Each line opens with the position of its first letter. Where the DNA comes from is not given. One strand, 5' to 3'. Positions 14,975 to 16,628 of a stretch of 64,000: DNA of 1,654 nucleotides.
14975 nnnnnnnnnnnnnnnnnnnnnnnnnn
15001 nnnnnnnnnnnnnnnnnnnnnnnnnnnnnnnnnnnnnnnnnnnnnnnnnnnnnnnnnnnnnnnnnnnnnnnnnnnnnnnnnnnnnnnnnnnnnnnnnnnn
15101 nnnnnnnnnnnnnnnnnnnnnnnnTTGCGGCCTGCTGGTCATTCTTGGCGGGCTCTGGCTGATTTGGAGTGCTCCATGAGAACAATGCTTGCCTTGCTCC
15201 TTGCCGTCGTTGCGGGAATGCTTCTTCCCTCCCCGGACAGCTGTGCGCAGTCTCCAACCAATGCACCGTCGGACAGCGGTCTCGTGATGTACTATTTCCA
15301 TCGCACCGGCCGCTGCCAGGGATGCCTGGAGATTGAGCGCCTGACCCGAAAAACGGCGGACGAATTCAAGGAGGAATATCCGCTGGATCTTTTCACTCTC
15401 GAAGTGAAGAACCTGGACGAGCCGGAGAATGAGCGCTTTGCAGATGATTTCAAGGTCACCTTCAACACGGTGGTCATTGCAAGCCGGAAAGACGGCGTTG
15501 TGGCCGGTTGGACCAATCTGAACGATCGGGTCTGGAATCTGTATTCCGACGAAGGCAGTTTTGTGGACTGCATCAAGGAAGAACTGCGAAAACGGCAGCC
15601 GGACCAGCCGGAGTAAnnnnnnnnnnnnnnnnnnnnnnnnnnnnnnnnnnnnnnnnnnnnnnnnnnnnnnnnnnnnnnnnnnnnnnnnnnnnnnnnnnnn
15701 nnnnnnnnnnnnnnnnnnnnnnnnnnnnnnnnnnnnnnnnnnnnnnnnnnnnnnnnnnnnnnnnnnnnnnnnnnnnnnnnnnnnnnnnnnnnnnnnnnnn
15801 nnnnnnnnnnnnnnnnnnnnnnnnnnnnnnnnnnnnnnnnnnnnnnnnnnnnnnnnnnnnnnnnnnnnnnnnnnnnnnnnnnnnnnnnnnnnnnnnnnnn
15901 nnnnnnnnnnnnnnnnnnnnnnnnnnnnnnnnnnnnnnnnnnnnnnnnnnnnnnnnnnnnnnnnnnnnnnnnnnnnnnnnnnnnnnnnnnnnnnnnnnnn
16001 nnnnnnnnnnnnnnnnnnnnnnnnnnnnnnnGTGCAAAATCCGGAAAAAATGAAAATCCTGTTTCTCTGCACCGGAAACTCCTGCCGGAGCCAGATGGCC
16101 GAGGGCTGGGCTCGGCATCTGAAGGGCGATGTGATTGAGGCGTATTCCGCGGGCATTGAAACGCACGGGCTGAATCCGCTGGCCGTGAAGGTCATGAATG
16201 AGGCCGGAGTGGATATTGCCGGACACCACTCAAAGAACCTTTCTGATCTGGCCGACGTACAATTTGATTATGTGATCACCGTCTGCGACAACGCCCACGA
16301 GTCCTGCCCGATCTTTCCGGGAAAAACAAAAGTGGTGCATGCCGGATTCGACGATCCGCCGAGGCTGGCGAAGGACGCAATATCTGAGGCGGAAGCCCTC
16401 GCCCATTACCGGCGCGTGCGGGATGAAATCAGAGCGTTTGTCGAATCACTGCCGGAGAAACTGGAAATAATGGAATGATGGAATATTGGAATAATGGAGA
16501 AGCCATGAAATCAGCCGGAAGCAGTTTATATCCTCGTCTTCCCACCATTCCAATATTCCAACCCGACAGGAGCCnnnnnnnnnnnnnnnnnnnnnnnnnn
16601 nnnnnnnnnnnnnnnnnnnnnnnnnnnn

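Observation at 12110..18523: Arsenic island with an embedded trans-membrane thiol-disulfide relay (Trx - Trx - CcdA - TlpA-like) between two arsR copies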

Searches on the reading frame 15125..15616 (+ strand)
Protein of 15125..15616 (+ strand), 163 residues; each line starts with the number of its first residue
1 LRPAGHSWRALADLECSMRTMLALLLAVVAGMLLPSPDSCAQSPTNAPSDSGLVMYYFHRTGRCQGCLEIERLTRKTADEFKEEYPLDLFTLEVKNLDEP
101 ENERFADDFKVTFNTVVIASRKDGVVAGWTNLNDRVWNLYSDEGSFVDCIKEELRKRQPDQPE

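Call 3: search_protein_families(library=ncbifam, proteins=[window:15125-15616:+], max_evalue=0.001)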
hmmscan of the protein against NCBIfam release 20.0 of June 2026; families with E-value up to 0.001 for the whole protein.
window:15125-15616:+ (163 aa): 1 family
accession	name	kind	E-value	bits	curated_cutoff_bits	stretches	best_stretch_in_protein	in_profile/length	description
NF040494.1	nitrored_ArsF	subfamily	1.3e-21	77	60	1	54-156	2-105/106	nitrophenyl compound nitroreductase subunit ArsF family protein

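Call 4: search_protein_families(library=pfam, proteins=[window:15125-15616:+], max_evalue=0.001)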
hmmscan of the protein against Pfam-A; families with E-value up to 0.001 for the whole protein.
window:15125-15616:+ (163 aa): 0 families

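Call 16: find_homologous_proteins(query=window:15176-15613:+, max_evalue=0.001)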
Query window:15176-15613:+ (146 aa): 1 proteins with E <= 0.001 among 44 candidates.
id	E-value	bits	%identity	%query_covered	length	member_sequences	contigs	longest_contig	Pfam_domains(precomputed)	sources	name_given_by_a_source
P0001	5.3e-93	327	99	100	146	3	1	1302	-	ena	-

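Call 18: find_encoding_contigs(protein=P0001, flank=10000)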
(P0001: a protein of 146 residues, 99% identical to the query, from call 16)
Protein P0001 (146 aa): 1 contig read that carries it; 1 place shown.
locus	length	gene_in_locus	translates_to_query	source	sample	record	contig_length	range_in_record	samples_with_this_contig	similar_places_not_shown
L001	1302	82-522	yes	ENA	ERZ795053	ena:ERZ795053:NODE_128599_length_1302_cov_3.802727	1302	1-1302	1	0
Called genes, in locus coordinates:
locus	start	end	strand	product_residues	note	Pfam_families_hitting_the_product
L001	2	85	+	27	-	?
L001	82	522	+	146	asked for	-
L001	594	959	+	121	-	PF13545:HTH_Crp_2 (faint), PF01022:HTH_5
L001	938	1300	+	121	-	?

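Call 25: search_protein_representatives(protein=window:15176-15613:+)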
Query: 146 residues. Proteins with E-value up to 0.001 (for the whole library): 2074; up to 1e-10: 520; up to 1e-30: 1. The best 150 are listed.
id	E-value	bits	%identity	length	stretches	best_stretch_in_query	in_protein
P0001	1.7e-93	326.6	99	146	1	1-146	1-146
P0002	1.6e-26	109.4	30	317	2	35-138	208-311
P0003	3.4e-22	95.4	29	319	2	16-136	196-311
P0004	3.9e-22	95.2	41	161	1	22-137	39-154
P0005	2.1e-21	92.8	38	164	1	12-138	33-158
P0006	2.4e-21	92.6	44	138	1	4-137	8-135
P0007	5.7e-18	81.7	37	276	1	17-139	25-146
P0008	1.4e-17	80.4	34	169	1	24-137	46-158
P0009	3.7e-17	79.0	35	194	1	10-140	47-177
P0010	4.0e-17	78.9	43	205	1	23-139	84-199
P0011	5.2e-17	78.5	40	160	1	26-137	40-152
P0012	6.3e-17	78.3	41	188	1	18-138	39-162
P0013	1.2e-16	77.3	42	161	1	18-138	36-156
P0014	1.4e-16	77.2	41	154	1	24-140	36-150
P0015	1.9e-16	76.7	42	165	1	4-129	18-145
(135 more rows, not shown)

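Call 30: find_related_loci(query=A2, collection=genome_contigs, flank=8000)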
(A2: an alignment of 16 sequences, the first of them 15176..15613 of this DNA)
Query A2 (146 aa) in genome_contigs; peptide patterns used: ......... (x = any residue, [..] = any of these).
204 stretches matched a pattern; 186 encode a relative of the query (tblastn E <= 1e-3); the best 80 are kept; 80 distinct loci.
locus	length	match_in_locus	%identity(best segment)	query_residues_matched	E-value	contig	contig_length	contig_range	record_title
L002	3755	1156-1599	37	5-137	1e-28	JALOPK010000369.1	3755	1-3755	MAG: Candidatus Eisenbacteria bacterium isolate Prado127 scaffold_75513, whole genome shotgun sequence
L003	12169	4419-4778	37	18-137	1e-24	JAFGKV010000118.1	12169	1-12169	MAG: Candidatus Fermentibacteria bacterium isolate Zod_Metabat.355 k87_3150255, whole genome shotgun sequence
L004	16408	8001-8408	35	3-137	4e-23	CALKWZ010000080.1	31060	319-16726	MAG TPA_asm: uncultured Verrucomicrobia bacterium isolate SRR3330206_bin.99_CONCOCT_v1.1_MAG genome assembly, contig: ER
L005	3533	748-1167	33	6-145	7e-23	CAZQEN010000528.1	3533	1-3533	MAG TPA_asm: uncultured Planctomycetales bacterium isolate SRP329715_co1_375 genome assembly, contig: NODE_43147_length_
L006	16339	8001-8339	41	30-140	3e-22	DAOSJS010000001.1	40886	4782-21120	MAG TPA_asm: Candidatus Hydrogenedentota bacterium isolate AMR_MDS_1669 NODE_1126_length_40886_cov_4.687835, whole genom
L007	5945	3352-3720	37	3-137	8e-22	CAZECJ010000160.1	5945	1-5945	MAG TPA_asm: uncultured Verrucomicrobiota bacterium isolate SRP192927_co1_293 genome assembly, contig: NODE_37488_length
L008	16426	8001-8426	34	3-138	1e-21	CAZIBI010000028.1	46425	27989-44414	MAG TPA_asm: uncultured Ignavibacteria bacterium isolate binchicken_co199_86 genome assembly, contig: NODE_836_length_46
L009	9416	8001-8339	40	19-129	3e-20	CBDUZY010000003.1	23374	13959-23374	MAG TPA_asm: uncultured bacterium isolate SRR22302364_concoct_124 genome assembly, contig: ERZ25073603.502, whole genome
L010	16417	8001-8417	33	6-138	4e-20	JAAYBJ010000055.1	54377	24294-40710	MAG: Candidatus Hydrogenedentota bacterium isolate AS06rmzACSIP_301 97390_AS06, whole genome shotgun sequence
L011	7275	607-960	37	20-137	8e-20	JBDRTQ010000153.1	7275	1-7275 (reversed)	MAG: Candidatus Eisenbacteria bacterium isolate MEGAHIT-group-3.92 k141_34180, whole genome shotgun sequence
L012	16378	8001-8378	33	2-129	2e-19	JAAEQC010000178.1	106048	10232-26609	MAG: bacterium isolate Gpa_8 GpaG_CONTIG4220043, whole genome shotgun sequence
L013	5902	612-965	37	22-137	2e-19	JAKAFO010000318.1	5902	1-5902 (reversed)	MAG: Deltaproteobacteria bacterium isolate WY2.bin100 NODE_25481_length_5902_cov_3.697489, whole genome shotgun sequence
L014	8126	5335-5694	34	31-145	6e-19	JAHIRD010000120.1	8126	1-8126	MAG: Proteobacteria bacterium isolate MM_PC_MetaG.mb.113 MM_PC_MetaG.mb.113_k141_1222905, whole genome shotgun sequence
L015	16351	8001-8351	37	16-129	7e-19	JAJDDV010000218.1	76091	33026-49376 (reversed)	MAG: Phycisphaerae bacterium isolate OFTM174 OFTM174_217, whole genome shotgun sequence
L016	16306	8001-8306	39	38-139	2e-18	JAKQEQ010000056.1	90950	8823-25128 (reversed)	MAG: Candidatus Hydrogenedentota bacterium isolate USDE_maxbin.110 k141_540827, whole genome shotgun sequence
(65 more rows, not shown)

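Call 33: search_dna_similar(query=window:15176-15613:+, collection=plasmids, mode=protein, max_evalue=0.001, max_rows=20)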
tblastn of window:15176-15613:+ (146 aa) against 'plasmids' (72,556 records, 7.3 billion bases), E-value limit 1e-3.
No match.

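Call 55: predict_structure(alignment_id=A1)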
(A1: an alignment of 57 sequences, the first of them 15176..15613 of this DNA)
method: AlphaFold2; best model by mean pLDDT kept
length: 146 residues; sequences in the alignment: 57
mean_pLDDT: 89.2   pTM: 0.74
mean pLDDT of the five models: 89.2, 88.9, 88.4, 87.2, 87.0
residues with pLDDT >= 90: 102; 70-90: 24; 50-70: 20; < 50: 0
segments of 3 or more residues with pLDDT < 50: none
pLDDT, mean of each block of 10 residues (from residue 1): 79 72 62 89 98 98 90 94 97 97 94 97 98 96 70
secondary structure, 60 per line:
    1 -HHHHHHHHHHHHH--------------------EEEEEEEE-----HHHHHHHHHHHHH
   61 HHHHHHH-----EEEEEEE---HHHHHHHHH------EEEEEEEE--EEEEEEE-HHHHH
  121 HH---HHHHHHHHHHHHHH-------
elements in order: H2-14 E35-42 H48-67 E73-79 H83-91 E98-105 E108-114 H116-122 H126-139

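Call 57: fold_search(model_id=the predicted structure, library=pdb)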
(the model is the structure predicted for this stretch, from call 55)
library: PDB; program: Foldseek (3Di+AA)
matches with E <= 10: 1247; with E <= 0.001: 101
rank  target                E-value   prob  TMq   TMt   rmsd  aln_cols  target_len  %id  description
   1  7vu4                  2.0e-05  1.00  0.42  0.51   5.3       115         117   23  de novo design based on 1r26 (released 2022-06-08)
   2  7vqv                  5.3e-05  1.00  0.39  0.47   7.0       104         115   22  de novo design based on 1r26 (released 2022-06-08)
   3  7vql                  6.9e-05  1.00  0.46  0.56   4.3       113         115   18  de novo designed based on 1r26 (released 2022-06-08)
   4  2fa4_A                9.0e-05  1.00  0.44  0.57   6.0       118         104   19  Crystal Structure of Oxidized Form from Saccharomyces cerevisiae (released 2006-12-06)
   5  6i1c_A                1.1e-04  1.00  0.45  0.57   3.4       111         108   14  Crystal structure of Chlamydomonas reinhardtii thioredoxin f2 (released 2018-12-05)
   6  3drn_B                1.2e-04  1.00  0.37  0.36   9.3       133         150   14  The crystal structure of Bcp1 from Sulfolobus Sulfataricus (released 2009-04-14)
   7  3ziv_A                1.3e-04  1.00  0.44  0.56   3.9       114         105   19  Crystal Structure of Ancestral Thioredoxin Relative to last Archaea- Eukaryotes Common Ancestor (AECA) from the Precam (released 2013-08-21)
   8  6g62                  1.4e-04  1.00  0.38  0.46   6.1        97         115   23  Crystal structure of thioredoxin O2 from Arabidopsis thaliana in oxidized state (released 2018-10-24)
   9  3hz4_B                1.4e-04  1.00  0.37  0.43   7.5       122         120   16  Crystal Structure of Thioredoxin from Methanosarcina mazei (released 2009-06-30)
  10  2ipa_MODEL_1_A        1.7e-04  1.00  0.44  0.58   3.6       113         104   15  solution structure of Trx-ArsC complex (released 2007-02-13)
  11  4x43_A                1.7e-04  1.00  0.37  0.48   6.7       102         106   20  Structure of proline-free E. coli Thioredoxin (released 2015-06-24)
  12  3f3q                  2.0e-04  1.00  0.43  0.54   6.3       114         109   19  Crystal structure of the oxidised form of thioredoxin 1 from saccharomyces cerevisiae (released 2009-10-20)
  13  3ga4                  2.1e-04  1.00  0.53  0.50   3.5       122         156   14  Crystal structure of Ost6L (photoreduced form) (released 2009-06-16)
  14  6z7o                  2.1e-04  1.00  0.36  0.45   6.6       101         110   25  Crystal structure of Thioredoxin T from Drosophila melanogaster (released 2020-10-21)
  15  6yt3_B                2.1e-04  1.00  0.36  0.17   9.8       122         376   19  Structure of the MoStoNano fusion protein (released 2020-12-09)
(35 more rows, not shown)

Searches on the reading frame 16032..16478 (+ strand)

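Call 3: search_protein_families(library=ncbifam, proteins=[window:16032-16478:+], max_evalue=0.001)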
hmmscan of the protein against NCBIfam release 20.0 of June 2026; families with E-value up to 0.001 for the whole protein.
window:16032-16478:+ (148 aa): 5 families
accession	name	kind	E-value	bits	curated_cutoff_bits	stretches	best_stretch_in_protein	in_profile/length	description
TIGR02691.1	arsC_pI258_fam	equivalog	4.9e-43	146.4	174.3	1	9-139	1-128/129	arsenate reductase (thioredoxin)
NF010053.0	PRK13530.1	subfamily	1.1e-41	142.3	215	1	6-142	3-130/133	arsenate reductase (thioredoxin)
TIGR02689.1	ars_reduc_gluta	equivalog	3.8e-26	91.8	157.6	1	8-140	2-125/126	arsenate reductase, glutathione/glutaredoxin type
NF007520.0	PRK10126.1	equivalog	2.2e-06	28.2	243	1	8-107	4-107/147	low molecular weight protein-tyrosine-phosphatase Wzb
NF008486.0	PRK11391.1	equivalog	5e-06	27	247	1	8-84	8-86/148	phosphotyrosine-protein phosphatase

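Call 4: search_protein_families(library=pfam, proteins=[window:16032-16478:+], max_evalue=0.001)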
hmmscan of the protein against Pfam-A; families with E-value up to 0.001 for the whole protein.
window:16032-16478:+ (148 aa): 1 family
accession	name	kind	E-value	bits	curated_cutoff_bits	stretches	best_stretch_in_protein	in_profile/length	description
PF01451.26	LMWPc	-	6.9e-20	72.2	23.2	1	9-137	1-140/144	Low molecular weight phosphotyrosine protein phosphatase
